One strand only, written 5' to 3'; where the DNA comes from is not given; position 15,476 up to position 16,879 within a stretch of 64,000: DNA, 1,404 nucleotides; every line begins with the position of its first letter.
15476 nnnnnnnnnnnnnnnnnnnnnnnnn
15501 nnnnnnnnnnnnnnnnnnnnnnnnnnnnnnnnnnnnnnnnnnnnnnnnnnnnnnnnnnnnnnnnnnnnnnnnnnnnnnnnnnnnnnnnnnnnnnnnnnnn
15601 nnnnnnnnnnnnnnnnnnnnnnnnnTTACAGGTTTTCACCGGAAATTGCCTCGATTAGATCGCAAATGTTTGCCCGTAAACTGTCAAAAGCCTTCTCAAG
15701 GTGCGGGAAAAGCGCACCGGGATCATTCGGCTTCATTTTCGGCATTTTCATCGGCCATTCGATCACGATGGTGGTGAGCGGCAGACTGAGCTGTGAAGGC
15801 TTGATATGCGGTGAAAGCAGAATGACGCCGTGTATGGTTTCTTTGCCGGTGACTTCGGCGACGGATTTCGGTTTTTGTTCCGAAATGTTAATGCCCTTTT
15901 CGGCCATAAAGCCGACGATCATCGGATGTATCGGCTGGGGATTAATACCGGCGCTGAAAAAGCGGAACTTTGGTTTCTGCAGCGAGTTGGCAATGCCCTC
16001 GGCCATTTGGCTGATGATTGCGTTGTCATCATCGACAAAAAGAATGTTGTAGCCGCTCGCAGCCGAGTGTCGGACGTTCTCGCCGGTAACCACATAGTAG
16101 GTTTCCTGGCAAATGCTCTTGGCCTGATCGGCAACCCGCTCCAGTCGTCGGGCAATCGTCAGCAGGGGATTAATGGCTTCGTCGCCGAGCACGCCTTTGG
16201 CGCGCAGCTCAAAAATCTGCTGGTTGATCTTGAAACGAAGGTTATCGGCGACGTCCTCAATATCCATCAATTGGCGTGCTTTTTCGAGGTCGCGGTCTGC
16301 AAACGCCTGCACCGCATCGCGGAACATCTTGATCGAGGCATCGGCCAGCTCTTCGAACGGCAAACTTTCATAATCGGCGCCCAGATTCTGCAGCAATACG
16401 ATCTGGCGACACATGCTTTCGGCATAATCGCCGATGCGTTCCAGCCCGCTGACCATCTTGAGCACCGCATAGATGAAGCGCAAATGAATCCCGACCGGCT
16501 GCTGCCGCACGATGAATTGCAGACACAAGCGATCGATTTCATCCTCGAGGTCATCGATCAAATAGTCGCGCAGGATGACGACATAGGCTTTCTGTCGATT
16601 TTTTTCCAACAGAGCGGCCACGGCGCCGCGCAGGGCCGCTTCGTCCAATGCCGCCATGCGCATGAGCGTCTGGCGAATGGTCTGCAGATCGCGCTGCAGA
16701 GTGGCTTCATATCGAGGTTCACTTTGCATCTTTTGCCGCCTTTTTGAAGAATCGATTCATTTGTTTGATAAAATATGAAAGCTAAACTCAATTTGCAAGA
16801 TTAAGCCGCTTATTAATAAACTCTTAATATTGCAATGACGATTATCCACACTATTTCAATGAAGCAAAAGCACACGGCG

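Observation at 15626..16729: PhoU fused to a catalytically dead LMW-PTP/ArsC-like domain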

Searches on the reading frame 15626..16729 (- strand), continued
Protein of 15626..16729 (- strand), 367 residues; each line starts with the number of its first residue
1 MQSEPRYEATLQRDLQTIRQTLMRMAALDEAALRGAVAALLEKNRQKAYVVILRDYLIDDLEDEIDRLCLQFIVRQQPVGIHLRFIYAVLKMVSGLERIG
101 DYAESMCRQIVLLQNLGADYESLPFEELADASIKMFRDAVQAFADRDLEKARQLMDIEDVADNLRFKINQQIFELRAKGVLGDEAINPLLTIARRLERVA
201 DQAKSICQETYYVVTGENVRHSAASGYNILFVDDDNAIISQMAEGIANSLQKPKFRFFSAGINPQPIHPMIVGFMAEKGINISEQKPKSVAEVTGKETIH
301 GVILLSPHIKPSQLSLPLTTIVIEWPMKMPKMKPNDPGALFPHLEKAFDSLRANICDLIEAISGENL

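Call 16: find_related_loci(query=A1, collection=genome_contigs, flank=8000)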
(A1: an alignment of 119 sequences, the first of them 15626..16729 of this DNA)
Query A1 (367 aa) in genome_contigs; peptide patterns used: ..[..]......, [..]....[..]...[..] (x = any residue, [..] = any of these).
502 stretches matched a pattern; 486 encode a relative of the query (tblastn E <= 1e-3); the best 80 are kept; 80 distinct loci.
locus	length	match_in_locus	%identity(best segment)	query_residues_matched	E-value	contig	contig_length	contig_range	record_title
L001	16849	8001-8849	97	85-367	0e+0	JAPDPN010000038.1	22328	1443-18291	MAG: candidate division KSB1 bacterium isolate DPZ2_202101_bins_149 DPZ-2_202101_bins_149_scaffold_38, whole genome shot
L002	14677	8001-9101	59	1-367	3e-143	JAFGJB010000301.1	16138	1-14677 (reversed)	MAG: candidate division KSB1 bacterium isolate Zod_Metabat.251 k87_12067031, whole genome shotgun sequence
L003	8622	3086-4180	47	1-365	8e-103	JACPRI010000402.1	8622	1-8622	MAG: Verrucomicrobia bacterium isolate NC_groundwater_675_Ag_B-0.1um_59_41 B_1_S1_Biohub_coassembly_k141_5077794, whole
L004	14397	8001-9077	46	8-366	5e-102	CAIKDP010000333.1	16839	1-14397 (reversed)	MAG: Akkermansiaceae bacterium isolate LJ-7-9m_bin-1240 genome assembly, contig: bin-1240:333/469, whole genome shotgun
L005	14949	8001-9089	46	2-366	1e-101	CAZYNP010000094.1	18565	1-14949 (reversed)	MAG TPA_asm: uncultured Cytophagia bacterium isolate binchicken_co274_472 genome assembly, contig: NODE_7627_length_1856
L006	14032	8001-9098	47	1-366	5e-101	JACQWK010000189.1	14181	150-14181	MAG: Verrucomicrobia bacterium isolate NC_groundwater_1487_Ag_S-0.65um_59_29 S_p65_S5_coassembly_k141_1203691, whole gen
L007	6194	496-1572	45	8-366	2e-100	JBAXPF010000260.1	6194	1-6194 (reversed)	MAG: Verrucomicrobiota bacterium isolate ELA524 MAG524_260, whole genome shotgun sequence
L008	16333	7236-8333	47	1-365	3e-99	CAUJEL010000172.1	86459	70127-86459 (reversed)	MAG: candidate division KSB1 bacterium isolate KLAP87 genome assembly, contig: KLAP87_1127061, whole genome shotgun sequ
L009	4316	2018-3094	47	8-366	3e-99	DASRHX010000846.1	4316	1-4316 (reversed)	MAG TPA_asm: Bryobacteraceae bacterium isolate SMAG_U10095 k141_954756, whole genome shotgun sequence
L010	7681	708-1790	46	7-367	5e-99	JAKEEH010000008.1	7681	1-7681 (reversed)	MAG: Limisphaerales bacterium isolate PMV_1.23 PMV_1.23.k101_17234, whole genome shotgun sequence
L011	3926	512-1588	45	8-366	2e-99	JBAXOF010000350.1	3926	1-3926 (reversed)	MAG: Verrucomicrobiota bacterium isolate ELA498 MAG498_350, whole genome shotgun sequence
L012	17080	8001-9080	46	8-367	6e-98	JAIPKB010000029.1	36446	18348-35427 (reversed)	MAG: Akkermansiaceae bacterium isolate Tobar13m-G56 Tobar13m-C1330, whole genome shotgun sequence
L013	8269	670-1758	44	2-366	7e-98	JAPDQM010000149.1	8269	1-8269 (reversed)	MAG: candidate division KSB1 bacterium isolate JZ4_201803_bins_154 JZ-4_201803_bins_154_scaffold_149, whole genome shotg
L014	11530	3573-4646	45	7-366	2e-97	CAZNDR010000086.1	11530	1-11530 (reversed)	MAG TPA_asm: uncultured Cytophagia bacterium isolate SRP098346_co1_315 genome assembly, contig: NODE_6932_length_11530_c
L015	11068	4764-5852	45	5-367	9e-97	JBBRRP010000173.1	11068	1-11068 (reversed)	MAG: Polyangiales bacterium isolate La2_concoct.020 La2_concoct.020_K_1448423L11068_cov_13.0000, whole genome shotgun se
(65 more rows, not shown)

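Call 19: predict_structure(alignment_id=A1)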
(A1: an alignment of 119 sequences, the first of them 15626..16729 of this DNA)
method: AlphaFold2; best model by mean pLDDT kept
length: 367 residues; sequences in the alignment: 119
mean_pLDDT: 91.8   pTM: 0.64
mean pLDDT of the five models: 91.8, 91.7, 91.5, 91.0, 89.9
residues with pLDDT >= 90: 286; 70-90: 63; 50-70: 13; < 50: 5
segments of 3 or more residues with pLDDT < 50: 222-224
pLDDT, mean of each block of 10 residues (from residue 1): 70 96 98 98 97 97 98 94 95 96 98 92 95 98 95 91 95 93 95 98 95 83 71 94 96 92 91 94 93 89 94 86 90 72 92 95 77
secondary structure, 60 per line:
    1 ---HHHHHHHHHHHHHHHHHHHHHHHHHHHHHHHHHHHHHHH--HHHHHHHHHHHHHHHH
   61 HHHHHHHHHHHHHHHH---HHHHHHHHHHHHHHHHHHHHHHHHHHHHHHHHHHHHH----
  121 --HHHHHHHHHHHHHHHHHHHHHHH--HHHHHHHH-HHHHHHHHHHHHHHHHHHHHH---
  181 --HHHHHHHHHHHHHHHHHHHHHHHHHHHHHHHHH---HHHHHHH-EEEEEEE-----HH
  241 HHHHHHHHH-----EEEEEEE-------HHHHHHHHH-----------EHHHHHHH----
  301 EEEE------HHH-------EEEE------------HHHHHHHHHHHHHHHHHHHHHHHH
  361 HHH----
elements in order: H4-42 H45-76 H80-116 H123-145 H148-155 H157-177 H183-215 H219-225 E227-233 H239-249 E255-261 H269-277 H290-296 E301-304 E321-324 H337-363

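Call 23: fold_search(model_id=the predicted structure, library=pdb)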
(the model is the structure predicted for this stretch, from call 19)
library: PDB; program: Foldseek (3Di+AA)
matches with E <= 10: 666; with E <= 0.001: 43
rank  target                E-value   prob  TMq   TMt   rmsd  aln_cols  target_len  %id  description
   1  4q25_A                4.1e-09  1.00  0.55  0.95   1.4       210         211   26  Crystal structure of PhoU from Pseudomonas aeruginosa (released 2015-02-18)
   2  1t72_A                5.6e-09  1.00  0.56  0.94   1.7       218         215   27  Crystal structure of phosphate transport system protein phoU from Aquifex aeolicus (released 2004-12-07)
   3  1t72_G                7.1e-09  1.00  0.54  0.92   1.5       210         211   28  Crystal structure of phosphate transport system protein phoU from Aquifex aeolicus (released 2004-12-07)
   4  1t72_B                8.1e-09  1.00  0.53  0.90   1.6       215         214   28  Crystal structure of phosphate transport system protein phoU from Aquifex aeolicus (released 2004-12-07)
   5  1t8b_A                9.7e-09  1.00  0.54  0.95   1.3       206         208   28  Crystal structure of refolded PHOU-like protein (gi 2983430) from Aquifex aeolicus (released 2004-12-07)
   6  2i0m                  1.2e-08  1.00  0.53  0.92   1.9       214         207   23  Crystal structure of the phosphate transport system regulatory protein PhoU from Streptococcus pneumoniae (released 2006-09-19)
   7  1xwm                  1.6e-08  1.00  0.52  0.89   1.9       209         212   29  The crystal structure of PhoU (phosphate uptake regulator), Structural genomics (released 2004-12-14)
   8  4q25_B                1.8e-08  1.00  0.54  0.93   1.6       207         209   26  Crystal structure of PhoU from Pseudomonas aeruginosa (released 2015-02-18)
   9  1t72_E                2.7e-08  1.00  0.54  0.92   1.9       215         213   26  Crystal structure of phosphate transport system protein phoU from Aquifex aeolicus (released 2004-12-07)
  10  1sum                  2.8e-08  1.00  0.53  0.85   1.8       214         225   22  Crystal structure of a hypothetical protein at 2.0 A resolution (released 2004-08-24)
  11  8p5n_A                1.6e-06  1.00  0.32  0.77   3.2       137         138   20  Arsenate reductase (ArsC2) from Deinococcus indicus, co-crystallized with arsenate (released 2023-08-30)
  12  8p5n_B                6.2e-06  1.00  0.31  0.77   3.2       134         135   20  Arsenate reductase (ArsC2) from Deinococcus indicus, co-crystallized with arsenate (released 2023-08-30)
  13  8p6m_B                7.1e-06  1.00  0.30  0.78   2.9       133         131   20  Arsenate reductase (ArsC2) from Deinococcus indicus (released 2023-08-30)
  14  8p6m_A                7.8e-06  1.00  0.30  0.78   3.1       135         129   19  Arsenate reductase (ArsC2) from Deinococcus indicus (released 2023-08-30)
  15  1jl3_A                1.2e-05  1.00  0.32  0.79   2.7       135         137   22  Crystal Structure of B. subtilis ArsC (released 2001-10-24)
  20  1jf8                  3.3e-05  1.00  0.32  0.87   2.3       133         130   22  X-ray structure of reduced C10S, C15A arsenate reductase from pI258 (released 2001-10-03)
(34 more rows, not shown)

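Call 47: search_protein_families(library=pfam, alignment_id=A1, max_evalue=0.001)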
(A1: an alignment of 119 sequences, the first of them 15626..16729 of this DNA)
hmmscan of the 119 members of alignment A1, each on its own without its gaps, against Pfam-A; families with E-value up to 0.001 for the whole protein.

A. member 1, window:15626-16729:- (367 aa): 3 families
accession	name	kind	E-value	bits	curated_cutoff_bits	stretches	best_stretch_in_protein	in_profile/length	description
PF01895.24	PhoU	-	2.2e-35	121.3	23.5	2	22-109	1-88/89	PhoU domain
PF01451.26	LMWPc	-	1.8e-05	25.4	23.2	1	229-294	1-74/144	Low molecular weight phosphotyrosine protein phosphatase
PF04525.18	LOR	-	0.00069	19.7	24.5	0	156-305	31-164/187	LURP-one-related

B. families by the number of members that match (of 119 scanned): 4 families
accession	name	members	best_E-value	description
PF01895.24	PhoU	119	1.5e-41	PhoU domain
PF01451.26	LMWPc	117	1.5e-14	Low molecular weight phosphotyrosine protein phosphatase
PF01865.21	PhoU_div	67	1e-08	Protein of unknown function DUF47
PF04525.18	LOR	1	0.00069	LURP-one-related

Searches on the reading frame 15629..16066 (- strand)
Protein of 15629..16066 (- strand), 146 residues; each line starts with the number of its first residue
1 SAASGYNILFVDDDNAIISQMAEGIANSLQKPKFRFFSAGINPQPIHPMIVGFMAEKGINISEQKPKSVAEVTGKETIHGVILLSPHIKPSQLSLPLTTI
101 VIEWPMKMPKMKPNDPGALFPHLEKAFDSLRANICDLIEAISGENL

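Call 7: search_solved_structures(query=window:15629-16063:-, max_evalue=10, show_alignments=5)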
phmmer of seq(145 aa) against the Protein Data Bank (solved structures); distinct sequences matched with E-value up to 10: 18.
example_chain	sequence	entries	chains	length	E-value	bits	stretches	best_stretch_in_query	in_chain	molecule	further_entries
2myu_A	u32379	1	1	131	1.3e-06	31.9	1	7-68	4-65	Glutaredoxin arsenate reductase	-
2l19_A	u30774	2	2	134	2.6e-06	30.9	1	6-68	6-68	Arsenate reductase | Glutaredoxin arsenate reductase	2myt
2l17_A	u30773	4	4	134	3e-06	30.8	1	6-68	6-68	Arsenate reductase | Glutaredoxin arsenate reductase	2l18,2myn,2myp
2ipa_B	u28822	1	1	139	9.8e-05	25.9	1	7-65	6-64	Protein arsC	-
1jl3_A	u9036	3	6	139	0.00027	24.4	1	7-65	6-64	ARSENATE REDUCTASE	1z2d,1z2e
3t38_A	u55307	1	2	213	0.0009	22.7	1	6-70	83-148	Arsenate Reductase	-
8p5n_A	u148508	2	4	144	0.0015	22.1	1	6-127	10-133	Low molecular weight phosphatase family protein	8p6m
2cd7_A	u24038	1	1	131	0.0049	20.4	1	7-66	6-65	PROTEIN ARSC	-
6sga_FW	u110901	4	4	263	0.006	20.1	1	5-74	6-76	mt-SAF26 | LMWPc domain-containing protein | Low molecular weight protein tyrosine phosphatase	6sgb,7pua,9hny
1rxe_A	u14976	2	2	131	0.0064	20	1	6-64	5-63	Arsenate reductase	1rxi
1jf8_A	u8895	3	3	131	0.0071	19.8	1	6-64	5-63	arsenate reductase | Protein arsC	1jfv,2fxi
1y1l_A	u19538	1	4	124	0.013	19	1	7-111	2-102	arsenate reductase (arsC)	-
1lk0_A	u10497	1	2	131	0.017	18.6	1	7-64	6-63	arsenate reductase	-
1lju_A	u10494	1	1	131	0.018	18.5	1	7-64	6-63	arsenate reductase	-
1ljl_A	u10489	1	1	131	0.018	18.5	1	7-64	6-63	arsenate reductase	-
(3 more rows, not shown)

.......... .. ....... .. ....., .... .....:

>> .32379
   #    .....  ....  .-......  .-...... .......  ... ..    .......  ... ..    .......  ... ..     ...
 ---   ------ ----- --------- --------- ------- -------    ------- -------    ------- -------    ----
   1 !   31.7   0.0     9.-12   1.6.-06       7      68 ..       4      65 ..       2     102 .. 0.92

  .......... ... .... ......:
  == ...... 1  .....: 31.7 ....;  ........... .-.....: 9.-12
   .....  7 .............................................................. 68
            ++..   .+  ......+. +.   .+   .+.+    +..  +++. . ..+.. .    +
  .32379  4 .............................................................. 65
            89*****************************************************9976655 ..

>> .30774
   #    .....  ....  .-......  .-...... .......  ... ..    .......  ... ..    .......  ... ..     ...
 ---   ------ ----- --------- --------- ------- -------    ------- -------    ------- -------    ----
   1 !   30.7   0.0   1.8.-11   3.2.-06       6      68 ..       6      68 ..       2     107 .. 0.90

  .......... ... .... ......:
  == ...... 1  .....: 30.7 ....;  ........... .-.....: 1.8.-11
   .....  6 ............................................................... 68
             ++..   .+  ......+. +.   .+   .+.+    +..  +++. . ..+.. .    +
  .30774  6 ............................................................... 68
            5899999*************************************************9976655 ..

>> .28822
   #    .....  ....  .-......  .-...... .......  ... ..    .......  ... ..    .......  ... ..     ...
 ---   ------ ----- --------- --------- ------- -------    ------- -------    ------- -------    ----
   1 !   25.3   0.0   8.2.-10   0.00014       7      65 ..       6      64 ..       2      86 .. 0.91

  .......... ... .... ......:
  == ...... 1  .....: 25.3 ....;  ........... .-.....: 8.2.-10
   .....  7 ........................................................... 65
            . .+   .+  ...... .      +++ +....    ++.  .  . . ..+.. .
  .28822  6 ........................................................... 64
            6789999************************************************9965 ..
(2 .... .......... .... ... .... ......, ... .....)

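Call 27: search_protein_representatives(protein=window:15629-16066:-)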
Query: 146 residues. Proteins with E-value up to 0.001 (for the whole library): 1104; up to 1e-10: 42; up to 1e-30: 0. The best 150 are listed.
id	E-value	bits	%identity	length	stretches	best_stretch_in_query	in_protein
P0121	9.6e-23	97.2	58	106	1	15-105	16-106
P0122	3.9e-21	92.0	36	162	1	4-145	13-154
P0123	8.2e-21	91.0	38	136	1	9-144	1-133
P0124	1.7e-19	86.7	38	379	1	4-145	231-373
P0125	1.2e-18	84.0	41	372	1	3-142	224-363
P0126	1.2e-18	84.0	30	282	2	8-110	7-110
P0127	5.8e-18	81.7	38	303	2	7-78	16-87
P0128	8.3e-18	81.2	37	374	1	2-141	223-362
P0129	1.3e-16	77.4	38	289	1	6-141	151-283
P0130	2.8e-16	76.3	34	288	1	5-144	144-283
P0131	3.8e-16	75.9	31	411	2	8-141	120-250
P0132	4.7e-16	75.5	53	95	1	7-84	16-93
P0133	9.1e-16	74.6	28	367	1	3-142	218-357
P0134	1.2e-15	74.3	31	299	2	7-130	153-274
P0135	4.2e-15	72.5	39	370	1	5-144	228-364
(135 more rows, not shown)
